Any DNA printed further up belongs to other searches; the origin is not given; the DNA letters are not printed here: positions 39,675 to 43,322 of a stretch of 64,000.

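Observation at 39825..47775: Compact membrane-protein / PLD-SNF2 helicase / PglX-like methyltransferase block: candidate undescribed RM-like defense module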

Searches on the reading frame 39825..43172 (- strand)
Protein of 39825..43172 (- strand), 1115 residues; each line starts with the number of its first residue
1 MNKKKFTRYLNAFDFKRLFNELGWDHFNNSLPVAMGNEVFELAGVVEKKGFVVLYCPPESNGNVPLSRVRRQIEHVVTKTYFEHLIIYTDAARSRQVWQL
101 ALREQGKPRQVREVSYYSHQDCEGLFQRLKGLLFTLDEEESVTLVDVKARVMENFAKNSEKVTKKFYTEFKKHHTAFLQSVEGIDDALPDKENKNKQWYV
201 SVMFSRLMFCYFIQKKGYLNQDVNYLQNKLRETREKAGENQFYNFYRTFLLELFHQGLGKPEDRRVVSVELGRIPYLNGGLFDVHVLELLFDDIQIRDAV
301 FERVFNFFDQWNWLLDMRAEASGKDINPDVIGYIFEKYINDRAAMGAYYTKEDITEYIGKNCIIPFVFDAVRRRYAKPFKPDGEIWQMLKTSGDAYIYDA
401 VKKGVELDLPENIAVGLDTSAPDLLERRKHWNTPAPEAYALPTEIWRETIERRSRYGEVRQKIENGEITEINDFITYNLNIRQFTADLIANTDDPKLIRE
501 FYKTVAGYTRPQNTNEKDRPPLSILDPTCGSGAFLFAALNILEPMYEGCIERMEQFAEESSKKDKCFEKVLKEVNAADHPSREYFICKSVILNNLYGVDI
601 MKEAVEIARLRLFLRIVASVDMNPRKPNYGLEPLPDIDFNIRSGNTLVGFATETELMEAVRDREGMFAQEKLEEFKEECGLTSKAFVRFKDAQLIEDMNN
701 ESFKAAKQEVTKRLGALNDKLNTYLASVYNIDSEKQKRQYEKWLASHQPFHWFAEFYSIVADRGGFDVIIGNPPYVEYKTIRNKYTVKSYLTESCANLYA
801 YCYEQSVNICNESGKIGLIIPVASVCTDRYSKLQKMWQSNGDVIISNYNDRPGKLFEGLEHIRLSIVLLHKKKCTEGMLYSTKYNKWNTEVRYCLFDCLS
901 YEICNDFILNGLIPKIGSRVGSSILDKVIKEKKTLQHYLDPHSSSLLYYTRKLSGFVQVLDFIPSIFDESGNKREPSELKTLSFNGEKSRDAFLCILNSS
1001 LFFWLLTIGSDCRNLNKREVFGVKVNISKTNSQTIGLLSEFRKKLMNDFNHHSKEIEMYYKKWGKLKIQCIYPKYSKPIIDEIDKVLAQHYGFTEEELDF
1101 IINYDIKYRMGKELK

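Call 3: search_protein_families(library=pfam, proteins=[window:39825-43172:-], max_evalue=0.01)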
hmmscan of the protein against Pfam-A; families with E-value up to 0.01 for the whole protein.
window:39825-43172:- (1115 aa): 5 families
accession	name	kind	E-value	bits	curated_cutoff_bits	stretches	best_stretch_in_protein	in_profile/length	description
PF07669.17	Eco57I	-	9.3e-27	94.6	25.3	1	593-836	1-149/171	Eco57I restriction-modification methylase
PF20473.4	MmeI_Mtase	-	1.7e-07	31.1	27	1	522-615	21-85/259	MmeI, DNA-methyltransferase domain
PF01170.24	UPF0020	-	4.7e-05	23.6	22.3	0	522-610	30-94/197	RMKL-like, methyltransferase domain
PF02384.22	N6_Mtase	-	4.8e-05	23.3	20.4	0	750-876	121-239/311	N-6 DNA Methylase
PF20465.4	MmeI_hel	-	0.0021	19.2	27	1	202-282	5-75/75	MmeI, helicase spacer domain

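Call 4: search_protein_families(library=padloc, proteins=[window:39825-43172:-], max_evalue=0.01)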
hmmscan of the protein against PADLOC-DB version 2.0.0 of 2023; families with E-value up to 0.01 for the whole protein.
window:39825-43172:- (1115 aa): 46 families (the best 25 are shown)
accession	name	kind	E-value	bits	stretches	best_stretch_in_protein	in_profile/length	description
PDLC03628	REase_MTase_IIG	-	0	1223.2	1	2-1114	4-1098/1100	Type IIG restriction enzyme-methyltransferase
PDLC03612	REase_MTase_IIG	-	2.4e-35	120.1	3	693-891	732-932/1247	Type IIG restriction enzyme-methyltransferase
PDLC03601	REase_MTase_IIG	-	2.4e-26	89.9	2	584-874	498-783/1110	Type IIG restriction enzyme-methyltransferase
PDLC02643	DrmMI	-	9.7e-26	87.9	1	522-877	602-986/1347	DrmMI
PDLC03604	REase_MTase_IIG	-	7.2e-21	71.9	2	712-888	486-666/1011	Type IIG restriction enzyme-methyltransferase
PDLC03596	REase_MTase_IIG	-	1.3e-17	61.1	3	577-662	574-654/1148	Type IIG restriction enzyme-methyltransferase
PDLC03609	REase_MTase_IIG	-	8.8e-17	58.2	2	741-823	534-618/1066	Type IIG restriction enzyme-methyltransferase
PDLC02527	PglX|PglXI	-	1.6e-14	50.7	1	509-616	288-391/1332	PglX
PDLC03335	MTase_II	-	6e-14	49.6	1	760-888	190-320/607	Type II methyltransferase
PDLC02638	DrmMI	-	7.1e-14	48.9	2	722-791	821-896/935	DrmMI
PDLC02644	DrmMI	-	3.7e-13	46.3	2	746-825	361-449/988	DrmMI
PDLC03598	REase_MTase_IIG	-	1e-12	44.8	1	140-353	136-320/912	Type IIG restriction enzyme-methyltransferase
PDLC03629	REase_MTase_IIG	-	5.8e-12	42.2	2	521-650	435-536/1182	Type IIG restriction enzyme-methyltransferase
PDLC02646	DrmMI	-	1.1e-10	38.4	1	712-820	234-346/792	DrmMI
PDLC02521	PglX|PglXI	-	2e-10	37.3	1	586-837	343-555/1174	PglX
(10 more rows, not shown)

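Call 9: search_protein_families(library=ncbifam, proteins=[window:39825-43172:-], max_evalue=0.01)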
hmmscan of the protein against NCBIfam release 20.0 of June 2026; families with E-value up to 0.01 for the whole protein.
window:39825-43172:- (1115 aa): 8 families
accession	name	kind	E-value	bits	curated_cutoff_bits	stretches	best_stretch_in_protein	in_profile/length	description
NF033452.1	BREX_1_MTaseX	exception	4.4e-18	64.6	500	1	518-837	311-581/1210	BREX-1 system adenine-specific DNA-methyltransferase PglX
NF033455.1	BREX_6_MTaseX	exception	9.3e-13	46.6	900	1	522-837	330-626/1319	BREX-6 system adenine-specific DNA-methyltransferase PglX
NF033454.1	BREX_5_MTaseX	exception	2e-10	39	900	2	571-833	323-571/1404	BREX-5 system adenine-specific DNA-methyltransferase PglX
TIGR02987.1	met_A_Alw26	exception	1.2e-07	30.9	353.5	0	695-789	68-136/523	Alw26I/Eco31I/Esp3I family type II restriction adenine-specific DNA-methyltransferase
NF033451.1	BREX_2_MTaseX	equivalog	1.6e-07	29.5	400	0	567-651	242-319/1185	BREX-2 system adenine-specific DNA-methyltransferase PglX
TIGR03534.1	RF_mod_PrmC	equivalog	2.5e-05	23.9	199.1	0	753-783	148-174/253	peptide chain release factor N(5)-glutamine methyltransferase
NF047738.1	antiphage_MADS2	equivalog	0.0014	17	720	0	523-549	334-360/654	methylation-associated defense system DNA methyltransferase MAD2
NF008748.0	PRK11783.1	equivalog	0.0018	16.6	466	1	523-609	195-275/704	bifunctional 23S rRNA (guanine(2069)-N(7))-methyltransferase RlmK/23S rRNA (guanine(2445)-N(2))-methyltransferase RlmL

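Call 15: search_solved_structures(query=window:39825-43172:-, max_evalue=0.01, show_alignments=2)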
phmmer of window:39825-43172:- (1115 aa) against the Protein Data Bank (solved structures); distinct sequences matched with E-value up to 0.01: 0.

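Call 28: find_homologous_proteins(query=window:39825-43172:-, max_evalue=1e-10)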
Query window:39825-43172:- (1115 aa): 8000 proteins with E <= 1e-10 among 8000 candidates; the best 120 are listed.
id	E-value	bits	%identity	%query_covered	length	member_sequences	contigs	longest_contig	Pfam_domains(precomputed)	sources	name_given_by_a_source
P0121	0.0e+0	2592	100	100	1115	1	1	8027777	PF07669.18,PF20473.5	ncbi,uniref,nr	ncbi:Eco57I restriction-modification methylase domain-containing protein [Desulfonema magnum]|uniref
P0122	0.0e+0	1686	67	100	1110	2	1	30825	PF07669.18,PF20473.5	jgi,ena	-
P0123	0.0e+0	1517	61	100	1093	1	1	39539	PF07669.18,PF20473.5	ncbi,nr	ncbi:Eco57I restriction-modification methylase domain-containing protein [Desulfococcaceae bacterium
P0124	0.0e+0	1504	59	100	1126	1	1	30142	PF07669.18,PF20473.5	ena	-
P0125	0.0e+0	1430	58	100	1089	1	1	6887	PF07669.18,PF20473.5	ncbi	-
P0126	0.0e+0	1398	58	100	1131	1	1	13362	PF07669.18,PF20473.5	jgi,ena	-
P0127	0.0e+0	1389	57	100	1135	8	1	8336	PF25120.2,PF07669.18,PF20473.5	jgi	jgi:hypothetical protein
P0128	0.0e+0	1385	56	100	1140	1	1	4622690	PF25120.2,PF07669.18,PF20473.5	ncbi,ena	-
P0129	0.0e+0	1373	56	100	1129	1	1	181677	PF25120.2,PF07669.18,PF20473.5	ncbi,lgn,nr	ncbi:hypothetical protein GYB57_11940 [bacterium]|nr:hypothetical protein [bacterium]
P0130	0.0e+0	1365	55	100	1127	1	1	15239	PF07669.18,PF20473.5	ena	-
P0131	0.0e+0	1364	59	94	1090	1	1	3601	PF02384.23,PF07669.18,PF20473.5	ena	-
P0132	0.0e+0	1359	55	100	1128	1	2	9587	PF07669.18,PF20473.5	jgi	-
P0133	0.0e+0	1356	56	100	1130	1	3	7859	PF07669.18,PF20473.5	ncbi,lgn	-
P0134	0.0e+0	1354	55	100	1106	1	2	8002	PF07669.18,PF20473.5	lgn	-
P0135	0.0e+0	1351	56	100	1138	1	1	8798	PF07669.18,PF20473.5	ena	-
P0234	0.0e+0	1223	54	92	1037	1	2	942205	PF25120.2,PF07669.18,PF20473.5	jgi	jgi:hypothetical protein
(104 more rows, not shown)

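Call 30: search_solved_structures(query=A2, max_evalue=1, show_alignments=3)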
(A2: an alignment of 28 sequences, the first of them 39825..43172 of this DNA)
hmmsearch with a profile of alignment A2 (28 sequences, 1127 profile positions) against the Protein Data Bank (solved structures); distinct sequences matched with E-value up to 1: 9.
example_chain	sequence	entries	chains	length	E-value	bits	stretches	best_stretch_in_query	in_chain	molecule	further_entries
8c45_A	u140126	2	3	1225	1.6e-07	32.7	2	768-881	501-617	site-specific DNA-methyltransferase (adenine-specific)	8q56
9ewz_C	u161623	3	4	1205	2.6e-06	28.7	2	770-903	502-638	Adenine-specific methyltransferase BrxX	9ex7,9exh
8zek_A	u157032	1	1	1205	2.6e-06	28.7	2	770-903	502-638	site-specific DNA-methyltransferase (adenine-specific)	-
1g38_A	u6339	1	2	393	0.0002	22.4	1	768-863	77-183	MODIFICATION METHYLASE TAQI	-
2ibs_A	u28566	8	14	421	0.00023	22.2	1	768-863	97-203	Modification methylase TaqI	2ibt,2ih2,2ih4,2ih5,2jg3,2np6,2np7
1aqi_A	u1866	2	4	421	0.00023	22.2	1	768-863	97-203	ADENINE-N6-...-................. TAQI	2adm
1aqj_A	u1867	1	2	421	0.00023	22.2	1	768-863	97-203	ADENINE-N6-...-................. TAQI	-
5hr4_C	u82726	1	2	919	0.0014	19.7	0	202-293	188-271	MmeI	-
2f8l_A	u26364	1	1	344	0.0027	18.7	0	800-877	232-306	hypothetical protein lmo1582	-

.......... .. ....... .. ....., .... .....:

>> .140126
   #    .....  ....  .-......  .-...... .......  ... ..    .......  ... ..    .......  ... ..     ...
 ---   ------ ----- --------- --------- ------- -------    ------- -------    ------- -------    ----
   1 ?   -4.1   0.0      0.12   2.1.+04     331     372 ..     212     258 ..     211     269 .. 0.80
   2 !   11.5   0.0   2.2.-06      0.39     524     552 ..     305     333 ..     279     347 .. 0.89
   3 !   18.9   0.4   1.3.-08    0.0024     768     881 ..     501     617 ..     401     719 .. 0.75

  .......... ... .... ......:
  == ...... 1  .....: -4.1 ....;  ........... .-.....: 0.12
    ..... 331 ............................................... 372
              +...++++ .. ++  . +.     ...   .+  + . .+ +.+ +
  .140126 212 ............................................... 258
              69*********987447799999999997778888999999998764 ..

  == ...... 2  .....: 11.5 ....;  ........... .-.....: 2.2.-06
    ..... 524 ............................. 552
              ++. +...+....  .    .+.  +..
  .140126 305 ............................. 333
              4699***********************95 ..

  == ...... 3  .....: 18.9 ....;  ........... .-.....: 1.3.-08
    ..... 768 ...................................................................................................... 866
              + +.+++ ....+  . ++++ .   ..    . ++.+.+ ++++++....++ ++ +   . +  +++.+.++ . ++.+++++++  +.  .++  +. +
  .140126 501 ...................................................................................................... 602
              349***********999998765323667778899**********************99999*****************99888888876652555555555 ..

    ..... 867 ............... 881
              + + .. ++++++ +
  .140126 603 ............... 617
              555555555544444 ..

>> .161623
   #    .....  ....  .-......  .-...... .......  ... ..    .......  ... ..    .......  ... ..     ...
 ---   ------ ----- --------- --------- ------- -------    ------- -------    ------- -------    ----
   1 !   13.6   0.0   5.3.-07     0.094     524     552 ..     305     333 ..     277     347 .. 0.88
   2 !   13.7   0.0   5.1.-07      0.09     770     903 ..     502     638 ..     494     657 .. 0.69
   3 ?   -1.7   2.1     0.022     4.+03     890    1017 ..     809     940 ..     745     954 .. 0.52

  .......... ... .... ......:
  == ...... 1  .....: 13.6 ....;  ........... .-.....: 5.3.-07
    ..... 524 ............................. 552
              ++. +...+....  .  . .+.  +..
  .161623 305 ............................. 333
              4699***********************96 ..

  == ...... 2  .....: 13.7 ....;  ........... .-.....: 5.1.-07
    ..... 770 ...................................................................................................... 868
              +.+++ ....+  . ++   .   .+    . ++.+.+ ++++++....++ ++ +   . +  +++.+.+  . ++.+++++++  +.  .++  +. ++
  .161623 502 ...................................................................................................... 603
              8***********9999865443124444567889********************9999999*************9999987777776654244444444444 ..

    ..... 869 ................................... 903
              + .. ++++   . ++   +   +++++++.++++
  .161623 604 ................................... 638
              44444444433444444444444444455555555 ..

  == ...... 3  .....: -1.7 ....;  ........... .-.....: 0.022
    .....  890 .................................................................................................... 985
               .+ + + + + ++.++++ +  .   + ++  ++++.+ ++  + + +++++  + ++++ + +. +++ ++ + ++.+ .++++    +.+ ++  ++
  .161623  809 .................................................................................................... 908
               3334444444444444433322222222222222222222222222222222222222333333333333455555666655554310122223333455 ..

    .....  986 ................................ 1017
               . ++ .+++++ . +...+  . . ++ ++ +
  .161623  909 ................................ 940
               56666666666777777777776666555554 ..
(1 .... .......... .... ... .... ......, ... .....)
